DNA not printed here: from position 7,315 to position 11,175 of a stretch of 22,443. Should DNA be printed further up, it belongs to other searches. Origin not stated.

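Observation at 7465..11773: Partner-switching module with a fused RsbW-like kinase + STAS antagonist and a membrane-anchored 4xGAF PP2C phosphatase, but no sigma factor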

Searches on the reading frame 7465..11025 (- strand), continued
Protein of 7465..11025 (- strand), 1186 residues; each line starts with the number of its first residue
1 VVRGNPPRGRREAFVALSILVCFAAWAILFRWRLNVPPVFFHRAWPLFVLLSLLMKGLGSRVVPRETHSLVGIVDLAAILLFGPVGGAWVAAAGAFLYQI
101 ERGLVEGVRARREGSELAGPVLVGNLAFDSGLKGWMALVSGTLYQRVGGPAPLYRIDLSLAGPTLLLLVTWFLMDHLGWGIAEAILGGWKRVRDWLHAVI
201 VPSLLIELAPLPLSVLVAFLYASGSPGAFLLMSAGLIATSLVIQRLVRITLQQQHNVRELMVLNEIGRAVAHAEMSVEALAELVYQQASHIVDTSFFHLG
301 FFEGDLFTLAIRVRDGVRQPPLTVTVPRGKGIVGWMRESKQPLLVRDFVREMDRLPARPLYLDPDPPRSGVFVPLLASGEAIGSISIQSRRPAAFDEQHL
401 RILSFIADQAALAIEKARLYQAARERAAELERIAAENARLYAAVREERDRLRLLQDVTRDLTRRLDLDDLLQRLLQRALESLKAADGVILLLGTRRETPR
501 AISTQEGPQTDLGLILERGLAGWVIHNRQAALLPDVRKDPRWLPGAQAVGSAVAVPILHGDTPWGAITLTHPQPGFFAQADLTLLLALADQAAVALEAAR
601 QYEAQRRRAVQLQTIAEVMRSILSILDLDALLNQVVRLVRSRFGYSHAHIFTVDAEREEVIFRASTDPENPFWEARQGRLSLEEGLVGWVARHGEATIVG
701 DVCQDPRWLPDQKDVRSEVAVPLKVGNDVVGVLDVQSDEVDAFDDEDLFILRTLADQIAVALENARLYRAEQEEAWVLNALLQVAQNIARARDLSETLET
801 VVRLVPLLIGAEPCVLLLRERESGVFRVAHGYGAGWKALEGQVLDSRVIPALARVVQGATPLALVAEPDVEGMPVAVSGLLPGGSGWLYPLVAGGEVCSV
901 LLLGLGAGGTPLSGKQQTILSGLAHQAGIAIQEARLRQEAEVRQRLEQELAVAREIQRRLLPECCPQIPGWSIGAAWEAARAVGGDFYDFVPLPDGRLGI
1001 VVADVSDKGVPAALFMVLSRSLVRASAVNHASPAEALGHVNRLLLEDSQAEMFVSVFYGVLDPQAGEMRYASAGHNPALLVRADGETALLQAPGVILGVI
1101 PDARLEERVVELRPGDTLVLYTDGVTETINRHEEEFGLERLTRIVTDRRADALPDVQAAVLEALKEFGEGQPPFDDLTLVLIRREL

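Call 31: find_homologous_proteins(query=window:7465-11025:-, max_evalue=1e-30)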
Query window:7465-11025:- (1186 aa): 795 proteins with E <= 1e-30 among 8000 candidates; the best 120 are listed.
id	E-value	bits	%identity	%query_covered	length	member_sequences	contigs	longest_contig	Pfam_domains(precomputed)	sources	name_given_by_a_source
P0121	0.0e+0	2600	100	100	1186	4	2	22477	PF13185.13,PF01590.33,PF13492.13,PF07228.18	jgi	-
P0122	0.0e+0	2037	80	99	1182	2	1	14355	PF13185.13,PF01590.33,PF13492.13,PF07228.18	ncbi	-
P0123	0.0e+0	1745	69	99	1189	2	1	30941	PF13185.13,PF01590.33,PF13492.13,PF07228.18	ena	-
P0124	0.0e+0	1634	65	99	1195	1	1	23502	PF13185.13,PF01590.33,PF13492.13,PF07228.18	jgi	jgi:serine phosphatase RsbU (regulator of sigma subunit)/putative methionine-R-sulfoxide reductase w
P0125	0.0e+0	1602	65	99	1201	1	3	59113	PF13185.13,PF01590.33,PF13492.13,PF07228.18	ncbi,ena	ncbi:MAG: GAF domain-containing protein [Chloroflexia bacterium]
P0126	0.0e+0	1601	65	99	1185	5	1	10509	PF13185.13,PF01590.33,PF13492.13,PF07228.18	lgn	-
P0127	0.0e+0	1595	66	96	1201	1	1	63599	PF13185.13,PF01590.33,PF13492.13,PF07228.18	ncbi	-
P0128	0.0e+0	1583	65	99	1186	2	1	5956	PF13185.13,PF01590.33,PF13492.13,PF07228.18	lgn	-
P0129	0.0e+0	1578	65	98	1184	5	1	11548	PF13185.13,PF01590.33,PF13492.13,PF07228.18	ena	-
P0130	0.0e+0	1570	63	100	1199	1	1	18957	PF13185.13,PF01590.33,PF13492.13,PF07228.18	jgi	jgi:serine phosphatase RsbU (regulator of sigma subunit)/signal transduction protein with GAF and Pt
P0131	0.0e+0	1562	64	100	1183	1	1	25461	PF13185.13,PF01590.33,PF13492.13,PF07228.18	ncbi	-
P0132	0.0e+0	1548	63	95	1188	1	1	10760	PF13185.13,PF01590.33,PF13492.13,PF07228.18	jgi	jgi:serine phosphatase RsbU (regulator of sigma subunit)/signal transduction protein with GAF and Pt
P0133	0.0e+0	1538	63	99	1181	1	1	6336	PF13185.13,PF01590.33,PF13492.13,PF07228.18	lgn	-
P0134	0.0e+0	1534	62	99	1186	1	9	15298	PF13185.13,PF01590.33,PF13492.13,PF07228.18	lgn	-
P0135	0.0e+0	1524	61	100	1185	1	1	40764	PF13185.13,PF01590.33,PF13492.13,PF07228.18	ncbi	-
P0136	0.0e+0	1520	62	95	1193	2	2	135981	PF13185.13,PF01590.33,PF13492.13,PF07228.18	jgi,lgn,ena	-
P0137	0.0e+0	1516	61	100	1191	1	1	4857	PF13185.13,PF01590.33,PF13492.13,PF07228.18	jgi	jgi:serine phosphatase RsbU (regulator of sigma subunit)/putative methionine-R-sulfoxide reductase w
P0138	0.0e+0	1514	63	99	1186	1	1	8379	PF13185.13,PF01590.33,PF13492.13,PF07228.18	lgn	-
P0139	0.0e+0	1511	63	96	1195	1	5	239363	PF13185.13,PF01590.33,PF13492.13,PF07228.18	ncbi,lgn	-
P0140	0.0e+0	1505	61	98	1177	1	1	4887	PF13185.13,PF01590.33,PF13492.13,PF07228.18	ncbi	-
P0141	0.0e+0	1485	61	95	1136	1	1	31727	PF13185.13,PF01590.33,PF13492.13,PF07228.18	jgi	jgi:serine phosphatase RsbU (regulator of sigma subunit)/putative methionine-R-sulfoxide reductase w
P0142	0.0e+0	1474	60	99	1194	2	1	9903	PF13185.13,PF01590.33,PF13492.13,PF07228.18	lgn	-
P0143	0.0e+0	1445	60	98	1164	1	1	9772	PF13185.13,PF01590.33,PF13492.13,PF07228.18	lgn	-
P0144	0.0e+0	1405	59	97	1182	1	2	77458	PF13185.13,PF01590.33,PF13492.13,PF07228.18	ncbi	-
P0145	0.0e+0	1390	80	67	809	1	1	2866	PF13185.13,PF01590.33,PF13492.13,PF07228.18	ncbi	ncbi:MAG: GAF domain-containing protein, partial [Chloroflexia bacterium]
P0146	0.0e+0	1275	63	81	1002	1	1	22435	PF13185.13,PF01590.33,PF13492.13,PF07228.18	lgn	-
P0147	0.0e+0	1271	63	79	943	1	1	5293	PF13185.13,PF01590.33,PF13492.13,PF07228.18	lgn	-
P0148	1.5e-271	922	40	99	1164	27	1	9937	PF13185.13,PF01590.33,PF13492.13,PF07228.18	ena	-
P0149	1.9e-269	915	40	96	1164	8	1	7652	PF13185.13,PF01590.33,PF13492.13,PF07228.18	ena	-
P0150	4.2e-268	911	40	98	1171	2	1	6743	PF13185.13,PF01590.33,PF13492.13,PF07228.18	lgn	-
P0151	3.3e-266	904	40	96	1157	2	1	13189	PF13185.13,PF01590.33,PF13492.13,PF07228.18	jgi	jgi:serine phosphatase RsbU (regulator of sigma subunit)/signal transduction protein with GAF and Pt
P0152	2.1e-262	892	39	95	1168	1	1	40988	PF13185.13,PF01590.33,PF13492.13,PF07228.18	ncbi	-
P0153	1.1e-259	883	39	96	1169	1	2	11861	PF13185.13,PF01590.33,PF13492.13,PF07228.18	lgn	-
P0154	4.8e-259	881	39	96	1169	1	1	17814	PF13185.13,PF01590.33,PF13492.13,PF07228.18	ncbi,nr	ncbi:MAG: GAF domain-containing protein [Anaerolineae bacterium]|nr:GAF domain-containing protein [A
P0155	4.6e-256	871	39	96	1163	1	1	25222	PF13185.13,PF01590.33,PF13492.13,PF07228.18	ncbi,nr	ncbi:MAG: GAF domain-containing protein [Anaerolineae bacterium]|nr:GAF domain-containing protein [A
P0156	1.2e-253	863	36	70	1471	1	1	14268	PF13185.13,PF01590.33,PF13492.13,PF07228.18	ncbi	-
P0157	7.1e-250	850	37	95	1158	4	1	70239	PF13185.13,PF01590.33,PF13492.13,PF07228.18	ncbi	-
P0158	1.5e-246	839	39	96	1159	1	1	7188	PF13185.13,PF01590.33,PF13492.13,PF07228.18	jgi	-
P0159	9.2e-246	837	38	96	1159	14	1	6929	PF13185.13,PF01590.33,PF13492.13,PF07228.18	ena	-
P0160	9.3e-246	837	39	96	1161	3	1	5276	PF13185.13,PF01590.33,PF13492.13,PF07228.18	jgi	jgi:serine phosphatase RsbU (regulator of sigma subunit)/putative methionine-R-sulfoxide reductase w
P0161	3.6e-245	835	39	99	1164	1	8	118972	PF13185.13,PF01590.33,PF13492.13,PF07228.18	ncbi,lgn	-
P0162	5.5e-245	834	38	96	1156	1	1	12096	PF13185.13,PF01590.33,PF13492.13,PF07228.18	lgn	-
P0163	8.0e-245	834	39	96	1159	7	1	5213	PF13185.13,PF01590.33,PF13492.13,PF07228.18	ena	-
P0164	1.2e-243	830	37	98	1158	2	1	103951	PF13185.13,PF01590.33,PF13492.13,PF07228.18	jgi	-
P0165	1.8e-243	829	38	97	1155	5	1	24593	PF13185.13,PF01590.33,PF13492.13,PF07228.18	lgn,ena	-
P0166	2.5e-243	829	39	96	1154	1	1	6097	PF13185.13,PF01590.33,PF13492.13,PF07228.18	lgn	-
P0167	4.8e-243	828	39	96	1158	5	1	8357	PF13185.13,PF01590.33,PF13492.13,PF07228.18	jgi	jgi:serine phosphatase RsbU (regulator of sigma subunit)/putative methionine-R-sulfoxide reductase w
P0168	8.1e-243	827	39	97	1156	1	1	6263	PF13185.13,PF01590.33,PF13492.13,PF07228.18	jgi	-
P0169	5.2e-242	824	38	96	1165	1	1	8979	PF13185.13,PF01590.33,PF13492.13,PF07228.18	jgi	jgi:serine phosphatase RsbU (regulator of sigma subunit)/transcriptional regulator with GAF, ATPase,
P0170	2.1e-241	822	38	96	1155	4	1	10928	PF13185.13,PF01590.33,PF13492.13,PF07228.18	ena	-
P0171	7.5e-241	821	38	96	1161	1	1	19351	PF13185.13,PF01590.33,PF13492.13,PF07228.18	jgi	jgi:serine phosphatase RsbU (regulator of sigma subunit)/putative methionine-R-sulfoxide reductase w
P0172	9.0e-241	820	31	79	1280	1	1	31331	PF13185.13,PF01590.33,PF13492.13,PF07228.18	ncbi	-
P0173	1.3e-239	816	32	81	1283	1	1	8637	PF13185.13,PF01590.33,PF13492.13,PF07228.18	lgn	-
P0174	1.0e-238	813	32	78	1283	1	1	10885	PF13185.13,PF01590.33,PF13492.13,PF07228.18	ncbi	-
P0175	1.5e-236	806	38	95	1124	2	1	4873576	PF13185.13,PF01590.33,PF13492.13,PF07228.18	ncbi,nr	ncbi:MAG: GAF domain-containing protein [Anaerolineae bacterium]|nr:MAG: GAF domain-containing prote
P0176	1.1e-233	797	39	96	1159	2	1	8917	PF13185.13,PF01590.33,PF13492.13,PF07228.18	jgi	-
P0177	1.2e-233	797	39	96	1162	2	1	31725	PF13185.13,PF01590.33,PF13492.13,PF07228.18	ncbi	-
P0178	2.9e-233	795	44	78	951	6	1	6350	PF13185.13,PF01590.33,PF13492.13,PF07228.18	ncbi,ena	-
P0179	7.2e-230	784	36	99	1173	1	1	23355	PF13185.13,PF01590.33,PF13492.13,PF07228.18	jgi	-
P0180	2.0e-229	783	36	63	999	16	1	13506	PF13185.13,PF01590.33,PF13492.13,PF07228.18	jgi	-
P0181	2.7e-226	772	40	78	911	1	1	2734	PF13185.13,PF01590.33,PF13492.13,PF07228.18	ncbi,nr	ncbi:MAG: GAF domain-containing protein, partial [Chloroflexota bacterium]|nr:GAF domain-containing 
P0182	6.4e-226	771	35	99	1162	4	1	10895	PF13185.13,PF01590.33,PF13492.13,PF07228.18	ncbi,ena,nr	ncbi:MAG TPA: GAF domain-containing protein [Anaerolineae bacterium]|nr:GAF domain-containing protei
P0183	4.4e-225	768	34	72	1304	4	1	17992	PF13185.13,PF01590.33,PF13492.13,PF07228.18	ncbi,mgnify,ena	mgnify:FL=1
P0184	8.2e-221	754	36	96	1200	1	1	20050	PF13185.13,PF01590.33,PF13492.13,PF07228.18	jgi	-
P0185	3.0e-220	752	43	65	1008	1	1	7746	PF13185.13,PF01590.33,PF13492.13,PF07228.18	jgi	jgi:serine phosphatase RsbU (regulator of sigma subunit)/putative methionine-R-sulfoxide reductase w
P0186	2.0e-219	750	36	96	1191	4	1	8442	PF13185.13,PF01590.33,PF13492.13,PF07228.18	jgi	jgi:sigma-B regulation protein RsbU (phosphoserine phosphatase)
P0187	7.7e-219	748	35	97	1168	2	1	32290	PF13185.13,PF01590.33,PF13492.13,PF07228.18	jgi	-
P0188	1.1e-218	747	36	96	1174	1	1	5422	PF13185.13,PF01590.33,PF13492.13,PF07228.18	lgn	-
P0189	1.1e-218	747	45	56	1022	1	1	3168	PF13185.13,PF01590.33,PF13492.13,PF07228.18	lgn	-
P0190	1.5e-218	747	42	62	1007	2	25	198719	PF13185.13,PF01590.33,PF13492.13,PF07228.18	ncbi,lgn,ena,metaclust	metaclust:\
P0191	2.6e-218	746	44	57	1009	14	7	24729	PF13185.13,PF01590.33,PF13492.13,PF07228.18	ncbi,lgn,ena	-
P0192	3.7e-218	745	33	79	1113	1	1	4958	PF13185.13,PF01590.33,PF13492.13,PF07228.18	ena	-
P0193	4.0e-218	745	33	79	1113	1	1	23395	PF13185.13,PF01590.33,PF13492.13,PF07228.18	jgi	jgi:phosphoserine phosphatase RsbU/P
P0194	2.0e-217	743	32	72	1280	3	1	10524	PF13185.13,PF01590.33,PF13492.13,PF07228.18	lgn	-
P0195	6.4e-217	741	42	62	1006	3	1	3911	PF13185.13,PF01590.33,PF13492.13,PF07228.18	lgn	-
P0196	9.1e-217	741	42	57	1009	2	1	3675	PF13185.13,PF01590.33,PF13492.13,PF07228.18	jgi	jgi:serine phosphatase RsbU (regulator of sigma subunit)/putative methionine-R-sulfoxide reductase w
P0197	1.3e-216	740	33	79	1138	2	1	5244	PF13185.13,PF01590.33,PF13492.13,PF07228.18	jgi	jgi:sigma-B regulation protein RsbU (phosphoserine phosphatase)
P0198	1.8e-216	740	41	47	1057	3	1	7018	PF13185.13,PF01590.33,PF13492.13,PF07228.18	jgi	jgi:serine phosphatase RsbU (regulator of sigma subunit)/putative methionine-R-sulfoxide reductase w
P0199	2.2e-216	739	43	63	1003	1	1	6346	PF13185.13,PF01590.33,PF13492.13,PF07228.18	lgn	-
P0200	4.8e-216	738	34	79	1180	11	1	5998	PF13185.13,PF01590.33,PF13492.13,PF07228.18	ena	-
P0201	5.8e-216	738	42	62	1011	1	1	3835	PF13185.13,PF01590.33,PF13492.13,PF07228.18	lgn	-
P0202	9.9e-216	737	44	56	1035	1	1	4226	PF13185.13,PF01590.33,PF13492.13,PF07228.18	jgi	jgi:serine phosphatase RsbU (regulator of sigma subunit)/putative methionine-R-sulfoxide reductase w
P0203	1.2e-215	737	35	99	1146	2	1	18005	PF13185.13,PF01590.33,PF13492.13,PF07228.18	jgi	-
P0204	2.6e-215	736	32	79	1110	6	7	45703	PF13185.13,PF01590.33,PF13492.13,PF07228.18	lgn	-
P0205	3.7e-215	735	40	63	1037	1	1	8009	PF13185.13,PF01590.33,PF13492.13,PF07228.18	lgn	-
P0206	4.1e-215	735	33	79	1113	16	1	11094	PF13185.13,PF01590.33,PF13492.13,PF07228.18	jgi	jgi:phosphoserine phosphatase RsbU/P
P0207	4.1e-215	735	43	63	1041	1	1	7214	PF13185.13,PF01590.33,PF13492.13,PF07228.18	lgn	-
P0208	5.9e-215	735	33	79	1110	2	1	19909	PF13185.13,PF01590.33,PF13492.13,PF07228.18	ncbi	-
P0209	1.2e-214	734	42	56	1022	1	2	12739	PF13185.13,PF01590.33,PF13492.13,PF07228.18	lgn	-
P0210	1.3e-214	734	40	63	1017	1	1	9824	PF13185.13,PF01590.33,PF13492.13,PF07228.18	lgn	-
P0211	2.0e-214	733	35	95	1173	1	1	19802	PF13185.13,PF01590.33,PF13492.13,PF07228.18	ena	-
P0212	2.1e-214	733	43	62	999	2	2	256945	PF13185.13,PF01590.33,PF13492.13,PF07228.18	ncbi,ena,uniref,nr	ncbi:SpoIIE family protein phosphatase [Chloroflexus sp.]|uniref:SpoIIE family protein phosphatase n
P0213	2.6e-214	733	42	63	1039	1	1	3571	PF13185.13,PF01590.33,PF13492.13,PF07228.18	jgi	-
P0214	4.6e-214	732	44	64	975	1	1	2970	PF13185.13,PF01590.33,PF13492.13,PF07228.18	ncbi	ncbi:MAG TPA: GAF domain-containing SpoIIE family protein phosphatase, partial [Herpetosiphonaceae b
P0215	5.1e-214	732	34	75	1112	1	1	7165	PF13185.13,PF01590.33,PF13492.13,PF07228.18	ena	-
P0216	6.1e-214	731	43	63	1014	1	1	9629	PF13185.13,PF01590.33,PF13492.13,PF07228.18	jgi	jgi:serine phosphatase RsbU (regulator of sigma subunit)/putative methionine-R-sulfoxide reductase w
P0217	6.3e-214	731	44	56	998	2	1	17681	PF13185.13,PF01590.33,PF13492.13,PF07228.18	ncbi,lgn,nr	ncbi:MAG TPA: SpoIIE family protein phosphatase [Roseiflexaceae bacterium]|nr:SpoIIE family protein 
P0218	7.9e-214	731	39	65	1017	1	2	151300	PF13185.13,PF01590.33,PF13492.13,PF07228.18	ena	-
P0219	2.6e-213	729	33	72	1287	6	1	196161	PF13185.13,PF01590.33,PF13492.13,PF07228.18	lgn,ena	-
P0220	2.9e-213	729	43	63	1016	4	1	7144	PF13185.13,PF01590.33,PF13492.13,PF07228.18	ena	-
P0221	3.6e-213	729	43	56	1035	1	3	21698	PF13185.13,PF01590.33,PF13492.13,PF07228.18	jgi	-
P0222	4.3e-213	729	42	56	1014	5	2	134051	PF13185.13,PF01590.33,PF13492.13,PF07228.18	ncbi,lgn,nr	ncbi:MAG: SpoIIE family protein phosphatase [Chloroflexi bacterium]|nr:SpoIIE family protein phospha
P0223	7.6e-213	728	30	81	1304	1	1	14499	PF13185.13,PF01590.33,PF13492.13,PF07228.18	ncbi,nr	ncbi:MAG: GAF domain-containing protein [Chloroflexi bacterium]|nr:GAF domain-containing protein [Ch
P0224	8.2e-213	728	46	57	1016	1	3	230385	PF13185.13,PF01590.33,PF13492.13,PF07228.18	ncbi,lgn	-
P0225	8.8e-213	728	32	72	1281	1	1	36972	PF13185.13,PF01590.33,PF13492.13,PF07228.18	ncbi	-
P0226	9.6e-213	727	43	63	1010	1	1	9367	PF13185.13,PF01590.33,PF13492.13,PF07228.18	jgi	jgi:serine phosphatase RsbU (regulator of sigma subunit)/putative methionine-R-sulfoxide reductase w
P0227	1.1e-212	727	45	54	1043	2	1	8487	PF13185.13,PF01590.33,PF13492.13,PF07228.18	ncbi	-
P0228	1.4e-212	727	44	56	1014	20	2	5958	PF13185.13,PF01590.33,PF13492.13,PF07228.18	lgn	-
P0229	1.7e-212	727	43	63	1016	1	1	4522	PF13185.13,PF01590.33,PF13492.13,PF07228.18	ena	-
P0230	1.8e-212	727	42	64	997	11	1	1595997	PF13185.13,PF01590.33,PF13492.13,PF07228.18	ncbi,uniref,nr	ncbi:MAG: serine phosphatase [Chloroflexus sp.]|uniref:GAF domain-containing SpoIIE family protein p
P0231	2.3e-212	726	34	72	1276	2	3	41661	PF13185.13,PF01590.33,PF13492.13,PF07228.18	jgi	-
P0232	4.8e-212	725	34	75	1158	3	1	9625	PF13185.13,PF01590.33,PF13492.13,PF07228.18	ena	-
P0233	6.1e-212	725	34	79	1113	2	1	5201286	PF13185.13,PF01590.33,PF13492.13,PF07228.18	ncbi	-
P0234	1.4e-211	724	34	77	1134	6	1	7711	PF13185.13,PF01590.33,PF13492.13,PF07228.18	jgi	-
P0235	1.5e-211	724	43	56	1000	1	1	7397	PF13185.13,PF01590.33,PF13492.13,PF07228.18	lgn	-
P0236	4.2e-211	722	42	62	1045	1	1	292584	PF13185.13,PF01590.33,PF13492.13,PF07228.18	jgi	-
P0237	8.2e-211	721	43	63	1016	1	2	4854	PF13185.13,PF01590.33,PF13492.13,PF07228.18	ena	-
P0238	1.2e-210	720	43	56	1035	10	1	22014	PF13185.13,PF01590.33,PF13492.13,PF07228.18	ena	-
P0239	1.3e-210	720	39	62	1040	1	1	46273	PF13185.13,PF01590.33,PF13492.13,PF07228.18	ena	-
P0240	1.5e-210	720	44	54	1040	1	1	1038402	PF13185.13,PF01590.33,PF13492.13,PF07228.18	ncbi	-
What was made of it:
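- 7465..11025 (-): Gene for the 1186-aa sensor phosphatase. Full-length homologues reach 80% identity (call 31).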

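Call 40: search_protein_families(library=pfam, alignment_id=A3, max_evalue=0.00001)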
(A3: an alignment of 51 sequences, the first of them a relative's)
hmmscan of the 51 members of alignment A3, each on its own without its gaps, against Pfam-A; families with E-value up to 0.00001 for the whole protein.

A. member 1, P0138 (1186 aa): 4 families
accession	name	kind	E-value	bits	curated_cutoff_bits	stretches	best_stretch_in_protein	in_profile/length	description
PF13185.12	GAF_2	-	3.8e-67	225.1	28.6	4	624-760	3-136/136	GAF domain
PF01590.32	GAF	-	7.4e-64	214.7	22.4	4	624-759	1-133/133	GAF domain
PF07228.17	SpoIIE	-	1.5e-52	178.8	25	1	989-1180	1-191/192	Stage II sporulation protein E (SpoIIE)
PF13492.12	GAF_3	-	3.1e-38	131.6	27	4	274-412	2-128/129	GAF domain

B. families by the number of members that match (of 51 scanned): 10 families
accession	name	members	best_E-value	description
PF13185.12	GAF_2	50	5.9e-81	GAF domain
PF01590.32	GAF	48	1.3e-80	GAF domain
PF13492.12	GAF_3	48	4.7e-64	GAF domain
PF07228.17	SpoIIE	39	6.1e-56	Stage II sporulation protein E (SpoIIE)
PF02518.31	HATPase_c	4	7.9e-30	Histidine kinase-, DNA gyrase B-, and HSP90-like ATPase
PF00512.31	HisKA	4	2.1e-11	His Kinase A (phospho-acceptor) domain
PF00990.26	GGDEF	2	1.6e-46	Diguanylate cyclase, GGDEF domain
PF08448.16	PAS_4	2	3.6e-12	PAS fold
PF00989.32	PAS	1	4.5e-08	PAS fold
PF13426.13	PAS_9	1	7.1e-07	PAS domain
